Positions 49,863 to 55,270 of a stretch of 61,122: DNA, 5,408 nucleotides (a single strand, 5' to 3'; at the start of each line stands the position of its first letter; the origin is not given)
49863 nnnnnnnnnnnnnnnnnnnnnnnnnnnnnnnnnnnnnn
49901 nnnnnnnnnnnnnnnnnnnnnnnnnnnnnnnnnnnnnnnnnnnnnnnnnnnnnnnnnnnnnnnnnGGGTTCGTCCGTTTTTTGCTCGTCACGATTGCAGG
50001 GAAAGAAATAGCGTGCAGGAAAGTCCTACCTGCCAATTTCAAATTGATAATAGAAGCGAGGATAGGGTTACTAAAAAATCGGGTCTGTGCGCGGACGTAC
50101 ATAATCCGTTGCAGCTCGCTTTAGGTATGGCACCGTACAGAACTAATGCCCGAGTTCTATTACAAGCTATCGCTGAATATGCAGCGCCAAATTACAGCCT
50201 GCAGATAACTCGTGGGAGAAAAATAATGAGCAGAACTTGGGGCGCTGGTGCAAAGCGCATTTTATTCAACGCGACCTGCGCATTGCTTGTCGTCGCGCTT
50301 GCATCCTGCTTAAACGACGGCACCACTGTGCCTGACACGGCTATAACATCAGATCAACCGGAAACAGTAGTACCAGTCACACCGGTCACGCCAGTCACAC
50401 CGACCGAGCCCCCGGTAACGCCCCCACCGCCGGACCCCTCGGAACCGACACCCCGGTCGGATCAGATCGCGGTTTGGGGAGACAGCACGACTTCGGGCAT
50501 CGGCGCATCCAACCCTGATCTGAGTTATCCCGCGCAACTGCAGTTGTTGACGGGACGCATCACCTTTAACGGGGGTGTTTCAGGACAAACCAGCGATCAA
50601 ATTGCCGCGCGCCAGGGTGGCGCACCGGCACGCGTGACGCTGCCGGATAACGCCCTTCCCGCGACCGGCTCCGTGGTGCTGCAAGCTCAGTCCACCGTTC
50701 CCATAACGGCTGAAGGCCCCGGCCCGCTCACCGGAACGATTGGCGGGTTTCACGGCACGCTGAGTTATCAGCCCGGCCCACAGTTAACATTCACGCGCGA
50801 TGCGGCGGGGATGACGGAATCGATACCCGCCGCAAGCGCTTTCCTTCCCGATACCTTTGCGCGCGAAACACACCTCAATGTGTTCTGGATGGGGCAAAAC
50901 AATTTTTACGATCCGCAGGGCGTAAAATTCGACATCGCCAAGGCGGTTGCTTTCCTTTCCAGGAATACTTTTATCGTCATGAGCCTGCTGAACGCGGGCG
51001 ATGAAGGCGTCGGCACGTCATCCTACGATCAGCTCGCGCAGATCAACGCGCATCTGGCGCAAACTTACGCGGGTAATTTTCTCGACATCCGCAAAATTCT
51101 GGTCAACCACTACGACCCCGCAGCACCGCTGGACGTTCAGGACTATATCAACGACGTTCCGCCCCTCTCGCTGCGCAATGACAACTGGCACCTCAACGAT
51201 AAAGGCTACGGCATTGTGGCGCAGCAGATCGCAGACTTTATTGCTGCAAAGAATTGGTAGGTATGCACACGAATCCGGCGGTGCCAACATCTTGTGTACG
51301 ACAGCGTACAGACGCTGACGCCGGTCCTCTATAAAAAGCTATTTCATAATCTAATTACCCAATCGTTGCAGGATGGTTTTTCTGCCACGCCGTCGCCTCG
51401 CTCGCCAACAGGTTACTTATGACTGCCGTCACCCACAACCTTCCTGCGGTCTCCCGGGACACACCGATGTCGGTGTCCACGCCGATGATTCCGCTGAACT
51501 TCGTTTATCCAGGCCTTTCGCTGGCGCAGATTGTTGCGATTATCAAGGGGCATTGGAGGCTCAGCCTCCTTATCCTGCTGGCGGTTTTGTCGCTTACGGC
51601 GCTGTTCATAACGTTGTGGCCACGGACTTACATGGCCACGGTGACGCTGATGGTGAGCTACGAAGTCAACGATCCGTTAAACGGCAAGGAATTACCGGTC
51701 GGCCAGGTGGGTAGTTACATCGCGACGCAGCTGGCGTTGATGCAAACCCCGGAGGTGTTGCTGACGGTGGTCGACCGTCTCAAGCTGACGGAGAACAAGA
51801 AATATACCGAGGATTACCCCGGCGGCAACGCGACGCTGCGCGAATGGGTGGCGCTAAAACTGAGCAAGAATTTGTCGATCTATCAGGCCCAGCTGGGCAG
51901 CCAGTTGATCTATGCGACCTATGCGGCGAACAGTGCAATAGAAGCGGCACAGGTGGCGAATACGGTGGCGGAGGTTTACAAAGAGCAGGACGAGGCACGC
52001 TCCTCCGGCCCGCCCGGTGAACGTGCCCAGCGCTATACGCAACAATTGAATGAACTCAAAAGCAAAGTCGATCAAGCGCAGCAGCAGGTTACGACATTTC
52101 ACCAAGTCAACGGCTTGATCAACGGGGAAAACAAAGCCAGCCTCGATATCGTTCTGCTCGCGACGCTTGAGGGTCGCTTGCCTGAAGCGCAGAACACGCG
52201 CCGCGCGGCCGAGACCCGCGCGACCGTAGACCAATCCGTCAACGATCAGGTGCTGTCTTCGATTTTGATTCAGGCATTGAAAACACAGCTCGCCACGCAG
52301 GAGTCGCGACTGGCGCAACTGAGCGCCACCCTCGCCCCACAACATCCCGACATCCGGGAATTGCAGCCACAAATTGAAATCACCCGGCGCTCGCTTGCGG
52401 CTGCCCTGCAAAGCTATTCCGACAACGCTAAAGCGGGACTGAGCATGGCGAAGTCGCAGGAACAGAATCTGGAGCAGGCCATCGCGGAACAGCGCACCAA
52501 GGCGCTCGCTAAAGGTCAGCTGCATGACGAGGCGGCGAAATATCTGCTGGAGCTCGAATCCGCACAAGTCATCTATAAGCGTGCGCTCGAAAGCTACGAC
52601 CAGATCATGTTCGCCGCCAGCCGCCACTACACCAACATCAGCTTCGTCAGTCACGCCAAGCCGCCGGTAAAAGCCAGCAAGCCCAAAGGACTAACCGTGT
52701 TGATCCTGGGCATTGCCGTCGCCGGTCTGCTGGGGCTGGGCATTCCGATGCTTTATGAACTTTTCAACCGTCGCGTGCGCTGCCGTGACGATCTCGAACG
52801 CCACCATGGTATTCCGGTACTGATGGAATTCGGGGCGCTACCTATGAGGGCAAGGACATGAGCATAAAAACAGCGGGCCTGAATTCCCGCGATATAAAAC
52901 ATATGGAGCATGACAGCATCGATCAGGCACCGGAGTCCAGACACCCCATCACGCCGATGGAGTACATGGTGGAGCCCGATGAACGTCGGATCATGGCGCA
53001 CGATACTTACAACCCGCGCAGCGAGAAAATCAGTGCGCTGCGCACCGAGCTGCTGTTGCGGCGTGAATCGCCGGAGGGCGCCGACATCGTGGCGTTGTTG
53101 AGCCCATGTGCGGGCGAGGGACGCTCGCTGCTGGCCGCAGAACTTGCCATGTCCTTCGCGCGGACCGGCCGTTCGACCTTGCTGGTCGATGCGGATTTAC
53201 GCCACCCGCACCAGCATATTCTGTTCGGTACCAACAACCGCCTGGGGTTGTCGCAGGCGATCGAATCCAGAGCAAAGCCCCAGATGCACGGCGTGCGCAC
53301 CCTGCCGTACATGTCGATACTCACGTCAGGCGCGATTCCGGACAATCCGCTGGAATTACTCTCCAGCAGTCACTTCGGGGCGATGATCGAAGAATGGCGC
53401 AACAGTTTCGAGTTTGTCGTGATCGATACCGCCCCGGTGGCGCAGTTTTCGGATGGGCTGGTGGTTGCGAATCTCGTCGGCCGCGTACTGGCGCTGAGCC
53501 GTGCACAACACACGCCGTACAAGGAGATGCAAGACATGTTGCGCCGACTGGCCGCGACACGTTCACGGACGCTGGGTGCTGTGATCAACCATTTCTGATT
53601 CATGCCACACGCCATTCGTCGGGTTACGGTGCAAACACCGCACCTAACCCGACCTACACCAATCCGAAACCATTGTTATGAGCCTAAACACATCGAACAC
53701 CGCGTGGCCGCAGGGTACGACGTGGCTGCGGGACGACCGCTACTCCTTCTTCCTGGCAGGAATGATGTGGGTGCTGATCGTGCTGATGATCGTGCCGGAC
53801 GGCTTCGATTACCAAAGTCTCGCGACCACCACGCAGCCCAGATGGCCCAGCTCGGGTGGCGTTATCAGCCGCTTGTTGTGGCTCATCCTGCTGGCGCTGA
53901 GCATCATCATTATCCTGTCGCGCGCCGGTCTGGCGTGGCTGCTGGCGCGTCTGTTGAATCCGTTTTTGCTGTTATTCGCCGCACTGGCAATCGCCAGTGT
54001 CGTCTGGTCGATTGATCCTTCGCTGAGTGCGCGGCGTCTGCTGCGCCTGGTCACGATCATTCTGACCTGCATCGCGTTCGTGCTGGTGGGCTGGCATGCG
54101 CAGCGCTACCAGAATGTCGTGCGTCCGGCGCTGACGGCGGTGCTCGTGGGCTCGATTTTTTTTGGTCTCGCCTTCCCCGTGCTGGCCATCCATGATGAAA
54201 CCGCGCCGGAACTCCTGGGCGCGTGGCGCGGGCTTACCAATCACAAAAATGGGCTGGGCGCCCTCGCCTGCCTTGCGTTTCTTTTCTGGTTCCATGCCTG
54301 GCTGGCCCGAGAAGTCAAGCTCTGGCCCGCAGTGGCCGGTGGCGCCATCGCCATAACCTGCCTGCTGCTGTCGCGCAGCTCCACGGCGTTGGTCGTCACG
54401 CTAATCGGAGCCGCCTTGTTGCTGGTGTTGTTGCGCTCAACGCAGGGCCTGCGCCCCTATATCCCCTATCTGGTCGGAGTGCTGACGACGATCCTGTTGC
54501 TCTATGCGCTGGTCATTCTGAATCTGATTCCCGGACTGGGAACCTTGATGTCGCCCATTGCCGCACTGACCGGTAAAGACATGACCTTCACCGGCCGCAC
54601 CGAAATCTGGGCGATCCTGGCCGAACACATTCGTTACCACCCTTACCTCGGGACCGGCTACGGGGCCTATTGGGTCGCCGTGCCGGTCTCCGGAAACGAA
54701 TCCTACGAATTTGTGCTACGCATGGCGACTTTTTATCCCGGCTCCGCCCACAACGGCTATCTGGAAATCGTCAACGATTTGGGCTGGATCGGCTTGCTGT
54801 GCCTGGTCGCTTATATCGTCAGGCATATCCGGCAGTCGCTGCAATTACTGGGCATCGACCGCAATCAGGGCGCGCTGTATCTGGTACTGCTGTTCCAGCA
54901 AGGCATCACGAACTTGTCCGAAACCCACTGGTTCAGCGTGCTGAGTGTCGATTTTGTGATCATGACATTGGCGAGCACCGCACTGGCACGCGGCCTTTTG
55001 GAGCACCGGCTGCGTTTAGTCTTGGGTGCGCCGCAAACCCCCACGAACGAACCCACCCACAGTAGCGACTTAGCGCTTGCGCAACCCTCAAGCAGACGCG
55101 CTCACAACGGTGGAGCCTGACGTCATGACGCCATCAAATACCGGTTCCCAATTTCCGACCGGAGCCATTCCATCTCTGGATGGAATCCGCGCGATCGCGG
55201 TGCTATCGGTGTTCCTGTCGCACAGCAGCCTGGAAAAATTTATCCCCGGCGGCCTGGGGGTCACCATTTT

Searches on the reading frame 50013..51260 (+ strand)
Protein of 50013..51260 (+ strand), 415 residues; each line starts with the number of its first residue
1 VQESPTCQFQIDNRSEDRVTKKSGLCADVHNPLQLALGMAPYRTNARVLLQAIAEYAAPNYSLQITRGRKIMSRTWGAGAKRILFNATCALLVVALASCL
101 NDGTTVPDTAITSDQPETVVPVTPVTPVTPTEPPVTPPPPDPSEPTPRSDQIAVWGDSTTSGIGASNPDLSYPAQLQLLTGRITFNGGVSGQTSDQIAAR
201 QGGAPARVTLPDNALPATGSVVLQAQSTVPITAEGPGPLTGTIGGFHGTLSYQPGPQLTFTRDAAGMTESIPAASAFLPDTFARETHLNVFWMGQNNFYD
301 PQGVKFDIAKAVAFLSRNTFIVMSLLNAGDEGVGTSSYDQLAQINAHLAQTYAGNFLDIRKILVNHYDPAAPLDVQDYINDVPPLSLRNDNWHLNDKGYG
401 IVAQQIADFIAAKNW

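Call 8: search_protein_families(library=pfam, proteins=[window:50013-51260:+], max_evalue=0.001)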
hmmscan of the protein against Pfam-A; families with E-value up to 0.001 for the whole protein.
window:50013-51260:+ (415 aa): 1 family
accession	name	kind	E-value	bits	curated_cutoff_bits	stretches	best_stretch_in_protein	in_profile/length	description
PF13472.12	Lipase_GDSL_2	-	3.7e-06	28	32.9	0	156-204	3-57/178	GDSL-like Lipase/Acylhydrolase family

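Call 12: search_protein_families(library=ncbifam, proteins=[window:50013-51260:+], max_evalue=0.001)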
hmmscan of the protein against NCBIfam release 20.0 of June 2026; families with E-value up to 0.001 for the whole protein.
window:50013-51260:+ (415 aa): 0 families

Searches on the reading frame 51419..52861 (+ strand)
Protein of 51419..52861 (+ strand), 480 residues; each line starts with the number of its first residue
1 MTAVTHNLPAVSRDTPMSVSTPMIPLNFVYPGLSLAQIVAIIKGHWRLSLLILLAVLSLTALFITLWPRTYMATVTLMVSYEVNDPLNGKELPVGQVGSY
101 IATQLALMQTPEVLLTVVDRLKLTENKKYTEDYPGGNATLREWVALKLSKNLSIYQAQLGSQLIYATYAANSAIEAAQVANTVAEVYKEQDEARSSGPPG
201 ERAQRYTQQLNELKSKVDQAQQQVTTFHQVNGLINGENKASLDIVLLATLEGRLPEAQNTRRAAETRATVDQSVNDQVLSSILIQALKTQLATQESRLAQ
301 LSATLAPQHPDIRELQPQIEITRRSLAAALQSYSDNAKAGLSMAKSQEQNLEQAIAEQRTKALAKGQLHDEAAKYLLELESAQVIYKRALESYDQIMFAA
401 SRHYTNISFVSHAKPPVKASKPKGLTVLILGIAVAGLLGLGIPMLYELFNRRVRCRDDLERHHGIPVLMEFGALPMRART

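Call 10: search_protein_families(library=pfam, proteins=[window:51419-52861:+], max_evalue=0.01)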
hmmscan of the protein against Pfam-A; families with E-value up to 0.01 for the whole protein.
window:51419-52861:+ (480 aa): 3 families
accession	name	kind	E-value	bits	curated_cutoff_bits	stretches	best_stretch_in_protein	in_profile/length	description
PF13807.11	GNVR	-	6.8e-05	23.2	27.7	1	379-444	13-78/82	G-rich domain on putative tyrosine kinase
PF02706.20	Wzz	-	0.0019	18.9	25.5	1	33-120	3-90/91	Chain length determinant protein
PF04102.17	SlyX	-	0.0098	17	30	1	284-333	5-54/67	SlyX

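Call 12: search_protein_families(library=ncbifam, proteins=[window:51419-52861:+], max_evalue=0.001)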
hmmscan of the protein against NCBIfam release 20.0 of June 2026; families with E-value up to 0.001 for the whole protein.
window:51419-52861:+ (480 aa): 7 families
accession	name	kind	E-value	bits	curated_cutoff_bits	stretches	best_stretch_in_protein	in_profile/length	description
TIGR03017.1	EpsF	equivalog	4.6e-71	239.9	422.75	1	34-470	2-442/444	chain length determinant protein EpsF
TIGR01005.1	eps_transp_fam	subfamily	2.5e-19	68.9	411.7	2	144-468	138-474/754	exopolysaccharide transport protein family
TIGR03007.1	pepcterm_ChnLen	equivalog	6.9e-16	57.5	278.85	1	40-468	8-457/498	XrtA system polysaccharide chain length determinant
NF008568.0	PRK11519.1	equivalog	5.4e-09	34.8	1068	0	148-244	214-312/720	tyrosine-protein kinase Wzc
TIGR01006.1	polys_exp_MPA1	subfamily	8.8e-08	31.9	296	1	405-468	155-218/226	CspC family polysaccharide chain length determinant protein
TIGR01010.1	BexC_CtrB_KpsE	subfamily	3.8e-06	26.3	437.5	0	329-438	232-346/362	polysaccharide export inner-membrane protein, BexC/CtrB/KpsE family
NF007350.0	PRK09841.1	equivalog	8.1e-05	20.9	1248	0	345-469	347-468/726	tyrosine-protein kinase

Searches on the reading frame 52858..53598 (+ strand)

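Call 10: search_protein_families(library=pfam, proteins=[window:52858-53598:+], max_evalue=0.01)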
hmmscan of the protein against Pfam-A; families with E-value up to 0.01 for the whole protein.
window:52858-53598:+ (246 aa): 3 families
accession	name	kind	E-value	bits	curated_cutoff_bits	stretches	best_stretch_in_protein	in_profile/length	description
PF10609.15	ParA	-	4.1e-05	23.5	27.1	1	77-156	5-80/246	NUBPL iron-transfer P-loop NTPase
PF01656.29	CbiA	-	0.001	19.5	25.4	1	82-244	5-81/125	CobQ/CobB/MinD/ParA nucleotide binding domain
PF13614.12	AAA_31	-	0.0053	17.1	27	0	77-114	3-40/177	AAA domain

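Call 12: search_protein_families(library=ncbifam, proteins=[window:52858-53598:+], max_evalue=0.001)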
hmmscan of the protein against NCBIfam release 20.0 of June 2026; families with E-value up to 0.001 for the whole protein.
window:52858-53598:+ (246 aa): 12 families
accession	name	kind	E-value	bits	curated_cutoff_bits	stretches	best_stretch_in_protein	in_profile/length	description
TIGR03029.1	EpsG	equivalog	4.4e-40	137.6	313.8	1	43-244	72-273/274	chain length determinant protein tyrosine kinase EpsG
TIGR01007.1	eps_fam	subfamily_domain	3.9e-35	121.2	108.05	1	56-245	1-189/204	polysaccharide biosynthesis tyrosine autokinase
TIGR03018.1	pepcterm_TyrKin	hypoth_equivalog_domain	7.4e-25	87.5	230.65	1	46-234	3-199/207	XrtA-associated tyrosine autokinase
NF007350.0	PRK09841.1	equivalog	1.7e-23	82.7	1248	1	55-245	512-702/726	tyrosine-protein kinase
NF008568.0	PRK11519.1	equivalog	3.6e-23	81.6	1068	1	56-244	508-696/720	tyrosine-protein kinase Wzc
TIGR01005.1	eps_transp_fam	subfamily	1.8e-21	76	411.7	1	52-245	521-717/754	exopolysaccharide transport protein family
TIGR03815.1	CpaE_hom_Actino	equivalog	1.1e-06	28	154.45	1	69-131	105-167/340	septum site-determining protein Ssd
TIGR01968.1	minD_bact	equivalog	3.2e-06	26.7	212.9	1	76-191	2-119/261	septum site-determining protein MinD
NF041546.1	ParA_partition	equivalog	4.9e-06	26.2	180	0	77-113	1-37/203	ParA family partition ATPase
NF047398.1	AAA_KGGVGR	domain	1.9e-05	25.1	90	1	77-139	4-69/190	KGGVGR-motif variant AAA ATPase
TIGR03371.1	cellulose_yhjQ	equivalog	3.9e-05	23.3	157.85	1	77-244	3-176/246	cellulose biosynthesis protein BcsQ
NF041136.1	MrpORP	equivalog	0.00052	19.4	450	1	78-129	8-59/365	iron-sulfur cluster carrier protein MrpORP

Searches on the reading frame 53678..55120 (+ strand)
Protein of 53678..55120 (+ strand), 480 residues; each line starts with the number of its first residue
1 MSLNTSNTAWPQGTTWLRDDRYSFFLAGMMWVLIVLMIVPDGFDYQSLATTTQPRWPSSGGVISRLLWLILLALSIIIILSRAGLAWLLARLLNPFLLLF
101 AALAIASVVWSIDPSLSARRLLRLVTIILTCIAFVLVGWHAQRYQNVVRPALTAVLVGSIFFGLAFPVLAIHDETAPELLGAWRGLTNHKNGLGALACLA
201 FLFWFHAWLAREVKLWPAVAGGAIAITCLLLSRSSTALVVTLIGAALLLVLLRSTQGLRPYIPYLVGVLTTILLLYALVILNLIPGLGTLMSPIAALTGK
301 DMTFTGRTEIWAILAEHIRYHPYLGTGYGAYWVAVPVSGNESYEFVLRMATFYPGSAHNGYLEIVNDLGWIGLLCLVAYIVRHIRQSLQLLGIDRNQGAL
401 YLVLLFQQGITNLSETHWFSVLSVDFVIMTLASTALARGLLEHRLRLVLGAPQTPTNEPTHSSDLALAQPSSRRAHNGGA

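Call 10: search_protein_families(library=pfam, proteins=[window:53678-55120:+], max_evalue=0.01)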
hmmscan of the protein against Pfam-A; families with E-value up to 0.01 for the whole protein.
window:53678-55120:+ (480 aa): 1 family
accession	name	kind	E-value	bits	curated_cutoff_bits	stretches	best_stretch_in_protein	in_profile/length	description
PF04932.20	Wzy_C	-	5.2e-17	62.5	31.7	1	223-377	4-149/149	O-Antigen ligase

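Call 12: search_protein_families(library=ncbifam, proteins=[window:53678-55120:+], max_evalue=0.001)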
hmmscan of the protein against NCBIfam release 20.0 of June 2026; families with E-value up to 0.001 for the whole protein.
window:53678-55120:+ (480 aa): 0 families
